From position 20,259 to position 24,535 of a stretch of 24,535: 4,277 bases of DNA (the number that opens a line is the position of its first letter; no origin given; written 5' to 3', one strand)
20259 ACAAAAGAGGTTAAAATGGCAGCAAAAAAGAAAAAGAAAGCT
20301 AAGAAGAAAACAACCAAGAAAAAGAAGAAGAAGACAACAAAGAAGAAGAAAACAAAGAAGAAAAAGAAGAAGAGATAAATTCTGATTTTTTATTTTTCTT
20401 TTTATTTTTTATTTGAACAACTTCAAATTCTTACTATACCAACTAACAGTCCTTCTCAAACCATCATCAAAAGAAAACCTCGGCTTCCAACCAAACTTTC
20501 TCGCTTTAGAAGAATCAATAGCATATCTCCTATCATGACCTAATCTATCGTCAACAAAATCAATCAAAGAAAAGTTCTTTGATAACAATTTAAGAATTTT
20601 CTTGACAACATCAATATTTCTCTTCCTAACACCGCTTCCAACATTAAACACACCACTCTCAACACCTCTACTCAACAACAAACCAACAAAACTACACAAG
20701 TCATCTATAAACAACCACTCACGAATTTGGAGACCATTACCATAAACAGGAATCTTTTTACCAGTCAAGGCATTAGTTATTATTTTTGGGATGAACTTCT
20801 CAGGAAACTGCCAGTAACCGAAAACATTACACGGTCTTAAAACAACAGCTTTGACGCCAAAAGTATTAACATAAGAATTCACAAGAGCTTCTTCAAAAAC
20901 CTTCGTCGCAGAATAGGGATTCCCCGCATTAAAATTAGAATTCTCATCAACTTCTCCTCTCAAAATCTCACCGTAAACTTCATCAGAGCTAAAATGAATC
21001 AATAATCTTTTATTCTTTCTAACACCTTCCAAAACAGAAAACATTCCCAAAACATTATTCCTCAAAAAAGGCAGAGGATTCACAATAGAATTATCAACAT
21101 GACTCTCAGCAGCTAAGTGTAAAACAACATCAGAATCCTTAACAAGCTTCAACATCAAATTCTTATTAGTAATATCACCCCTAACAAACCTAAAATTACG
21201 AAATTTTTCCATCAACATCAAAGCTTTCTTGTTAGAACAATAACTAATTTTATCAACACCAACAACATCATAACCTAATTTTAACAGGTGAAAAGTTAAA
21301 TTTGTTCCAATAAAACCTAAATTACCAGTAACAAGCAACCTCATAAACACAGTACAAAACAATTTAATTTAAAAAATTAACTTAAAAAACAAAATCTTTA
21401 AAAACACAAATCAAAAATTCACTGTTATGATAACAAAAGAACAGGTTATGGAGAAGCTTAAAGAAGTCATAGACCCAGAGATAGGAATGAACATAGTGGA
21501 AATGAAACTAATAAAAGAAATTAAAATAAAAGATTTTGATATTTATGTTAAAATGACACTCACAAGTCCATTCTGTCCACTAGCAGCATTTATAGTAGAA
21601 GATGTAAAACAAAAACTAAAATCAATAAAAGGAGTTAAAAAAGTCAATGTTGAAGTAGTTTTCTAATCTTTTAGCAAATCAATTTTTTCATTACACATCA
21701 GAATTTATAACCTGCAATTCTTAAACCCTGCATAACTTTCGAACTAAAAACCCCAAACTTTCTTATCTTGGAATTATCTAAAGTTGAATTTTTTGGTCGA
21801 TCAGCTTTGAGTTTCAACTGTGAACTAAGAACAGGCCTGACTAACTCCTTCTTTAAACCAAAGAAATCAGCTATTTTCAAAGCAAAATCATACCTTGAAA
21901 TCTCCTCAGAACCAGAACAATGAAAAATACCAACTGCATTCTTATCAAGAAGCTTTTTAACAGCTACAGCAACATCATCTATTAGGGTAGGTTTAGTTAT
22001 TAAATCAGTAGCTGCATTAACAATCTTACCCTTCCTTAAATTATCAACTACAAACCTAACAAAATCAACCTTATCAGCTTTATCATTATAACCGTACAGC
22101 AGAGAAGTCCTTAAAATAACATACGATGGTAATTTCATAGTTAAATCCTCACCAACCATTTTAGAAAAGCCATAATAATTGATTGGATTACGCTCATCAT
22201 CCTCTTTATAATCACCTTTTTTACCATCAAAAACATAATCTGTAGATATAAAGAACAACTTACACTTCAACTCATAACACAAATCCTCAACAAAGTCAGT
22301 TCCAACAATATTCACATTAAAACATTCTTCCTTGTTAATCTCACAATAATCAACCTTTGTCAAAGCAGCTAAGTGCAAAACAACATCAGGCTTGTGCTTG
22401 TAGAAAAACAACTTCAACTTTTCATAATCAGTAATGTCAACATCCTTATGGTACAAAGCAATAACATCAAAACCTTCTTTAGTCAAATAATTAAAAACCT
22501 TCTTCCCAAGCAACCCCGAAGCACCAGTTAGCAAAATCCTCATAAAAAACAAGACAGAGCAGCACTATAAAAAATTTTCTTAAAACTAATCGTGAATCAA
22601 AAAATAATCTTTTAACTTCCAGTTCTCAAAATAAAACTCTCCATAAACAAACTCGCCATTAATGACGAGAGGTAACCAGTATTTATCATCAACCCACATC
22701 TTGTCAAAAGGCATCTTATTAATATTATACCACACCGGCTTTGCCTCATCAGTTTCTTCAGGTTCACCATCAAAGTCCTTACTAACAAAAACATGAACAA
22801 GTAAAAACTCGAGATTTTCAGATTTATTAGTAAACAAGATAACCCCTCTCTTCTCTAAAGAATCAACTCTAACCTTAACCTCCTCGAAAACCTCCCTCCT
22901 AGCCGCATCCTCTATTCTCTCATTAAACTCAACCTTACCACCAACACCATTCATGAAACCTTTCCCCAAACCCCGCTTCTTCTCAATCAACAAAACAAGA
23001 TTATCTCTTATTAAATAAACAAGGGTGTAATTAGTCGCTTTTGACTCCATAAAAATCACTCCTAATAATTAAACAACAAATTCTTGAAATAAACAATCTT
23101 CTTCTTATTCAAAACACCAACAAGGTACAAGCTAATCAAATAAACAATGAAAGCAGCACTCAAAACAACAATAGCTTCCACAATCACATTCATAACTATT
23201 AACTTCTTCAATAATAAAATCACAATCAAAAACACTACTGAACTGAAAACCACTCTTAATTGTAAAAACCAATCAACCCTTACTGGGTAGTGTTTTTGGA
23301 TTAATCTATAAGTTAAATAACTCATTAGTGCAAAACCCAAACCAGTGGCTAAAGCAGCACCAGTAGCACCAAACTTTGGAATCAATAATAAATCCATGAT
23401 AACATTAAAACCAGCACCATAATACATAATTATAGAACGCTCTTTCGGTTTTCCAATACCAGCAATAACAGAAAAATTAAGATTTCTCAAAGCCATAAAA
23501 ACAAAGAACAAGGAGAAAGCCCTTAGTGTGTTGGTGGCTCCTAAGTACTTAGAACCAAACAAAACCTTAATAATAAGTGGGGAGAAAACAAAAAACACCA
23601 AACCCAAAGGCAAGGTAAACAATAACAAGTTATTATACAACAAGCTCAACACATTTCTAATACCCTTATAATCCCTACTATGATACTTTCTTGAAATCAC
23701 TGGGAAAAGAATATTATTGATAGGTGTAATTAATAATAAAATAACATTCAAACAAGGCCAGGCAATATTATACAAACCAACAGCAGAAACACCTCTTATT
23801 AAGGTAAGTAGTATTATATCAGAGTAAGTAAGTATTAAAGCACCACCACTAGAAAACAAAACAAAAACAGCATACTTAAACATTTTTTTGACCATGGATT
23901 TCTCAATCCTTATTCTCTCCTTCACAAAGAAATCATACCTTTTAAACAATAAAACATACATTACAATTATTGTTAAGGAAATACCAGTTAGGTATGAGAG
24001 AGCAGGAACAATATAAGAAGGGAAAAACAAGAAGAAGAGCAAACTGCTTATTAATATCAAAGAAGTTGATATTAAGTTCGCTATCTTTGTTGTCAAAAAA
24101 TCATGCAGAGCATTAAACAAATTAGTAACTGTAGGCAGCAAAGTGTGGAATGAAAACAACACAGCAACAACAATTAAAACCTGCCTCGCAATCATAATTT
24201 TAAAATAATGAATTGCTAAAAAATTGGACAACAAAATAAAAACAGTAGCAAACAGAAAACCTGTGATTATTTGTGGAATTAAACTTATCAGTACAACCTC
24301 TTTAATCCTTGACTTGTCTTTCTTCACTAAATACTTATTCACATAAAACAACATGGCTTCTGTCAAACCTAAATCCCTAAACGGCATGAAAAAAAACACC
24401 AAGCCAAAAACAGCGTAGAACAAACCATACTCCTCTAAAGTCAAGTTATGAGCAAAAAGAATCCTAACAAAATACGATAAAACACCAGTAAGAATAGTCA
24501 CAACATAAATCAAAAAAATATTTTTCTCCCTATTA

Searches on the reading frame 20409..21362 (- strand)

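Call 10: search_protein_families(library=pfam, proteins=[window:20409-21362:-])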
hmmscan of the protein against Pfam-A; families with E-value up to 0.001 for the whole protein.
window:20409-21362:- (317 aa): 6 families
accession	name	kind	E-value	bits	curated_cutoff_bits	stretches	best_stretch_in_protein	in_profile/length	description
PF16363.11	GDP_Man_Dehyd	-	1.3e-61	209.3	27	1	10-305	1-332/332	GDP-mannose 4,6 dehydratase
PF01370.27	Epimerase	-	8.4e-58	196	20.9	1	10-242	2-240/240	NAD dependent epimerase/dehydratase family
PF01073.25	3Beta_HSD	-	1.5e-16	60.7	22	1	10-222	1-221/280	3-beta hydroxysteroid dehydrogenase/isomerase family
PF04321.23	RmlD_sub_bind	-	4.6e-12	46.1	27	1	7-206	1-175/287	RmlD substrate binding domain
PF07993.18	NAD_binding_4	-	1.6e-10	41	20.1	1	52-182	58-209/258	Male sterility protein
PF02719.21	Polysacc_synt_2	-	2e-09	37.5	20.2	1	9-260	1-247/293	Polysaccharide biosynthesis protein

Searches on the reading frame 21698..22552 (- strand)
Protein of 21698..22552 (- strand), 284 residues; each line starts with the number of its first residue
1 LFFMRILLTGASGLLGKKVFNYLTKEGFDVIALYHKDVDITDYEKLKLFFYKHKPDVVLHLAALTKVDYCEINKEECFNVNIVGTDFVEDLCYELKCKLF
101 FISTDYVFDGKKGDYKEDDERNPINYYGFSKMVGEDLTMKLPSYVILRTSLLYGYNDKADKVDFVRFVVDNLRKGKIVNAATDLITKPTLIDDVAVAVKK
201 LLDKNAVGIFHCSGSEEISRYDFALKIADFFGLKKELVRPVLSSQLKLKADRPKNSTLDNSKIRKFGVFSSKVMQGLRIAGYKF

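Call 10: search_protein_families(library=pfam, proteins=[window:21698-22552:-])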
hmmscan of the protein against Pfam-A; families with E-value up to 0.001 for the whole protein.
window:21698-22552:- (284 aa): 6 families
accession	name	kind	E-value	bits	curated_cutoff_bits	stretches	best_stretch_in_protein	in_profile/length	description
PF04321.23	RmlD_sub_bind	-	7.4e-69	232.4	27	1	4-270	1-270/287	RmlD substrate binding domain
PF01370.27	Epimerase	-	9.8e-25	87.8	20.9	1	6-182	1-203/240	NAD dependent epimerase/dehydratase family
PF02719.21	Polysacc_synt_2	-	3e-15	56.6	20.2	1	39-142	62-153/293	Polysaccharide biosynthesis protein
PF16363.11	GDP_Man_Dehyd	-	7.5e-15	55.6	27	1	37-141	58-167/332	GDP-mannose 4,6 dehydratase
PF07993.18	NAD_binding_4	-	7.7e-10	38.8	20.1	1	55-180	89-238/258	Male sterility protein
PF01073.25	3Beta_HSD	-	8.2e-08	32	22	1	37-195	51-222/280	3-beta hydroxysteroid dehydrogenase/isomerase family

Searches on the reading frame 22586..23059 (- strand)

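Call 10: search_protein_families(library=pfam, proteins=[window:22586-23059:-])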
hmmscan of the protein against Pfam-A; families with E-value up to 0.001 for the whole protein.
window:22586-23059:- (157 aa): 1 family
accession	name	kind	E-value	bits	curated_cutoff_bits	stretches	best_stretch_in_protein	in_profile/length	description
PF00293.34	NUDIX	-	1.5e-13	51.3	21.1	1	13-131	7-133/134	NUDIX domain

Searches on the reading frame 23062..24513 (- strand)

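Call 10: search_protein_families(library=pfam, proteins=[window:23062-24513:-])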
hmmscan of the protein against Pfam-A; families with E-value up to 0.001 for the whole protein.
window:23062-24513:- (483 aa): 4 families
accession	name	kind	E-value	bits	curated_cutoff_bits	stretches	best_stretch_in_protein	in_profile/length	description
PF01943.22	Polysacc_synt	-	4e-25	89.2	28.2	1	2-275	8-272/274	Polysaccharide biosynthesis protein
PF13440.11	Polysacc_synt_3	-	7e-18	65.3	23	1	24-326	6-291/293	Polysaccharide biosynthesis protein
PF03023.19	MurJ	-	4.8e-10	39.1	27.4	1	76-453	65-445/451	Lipid II flippase MurJ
PF01554.23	MatE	-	5.9e-06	26.5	24.9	1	230-374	14-159/161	MatE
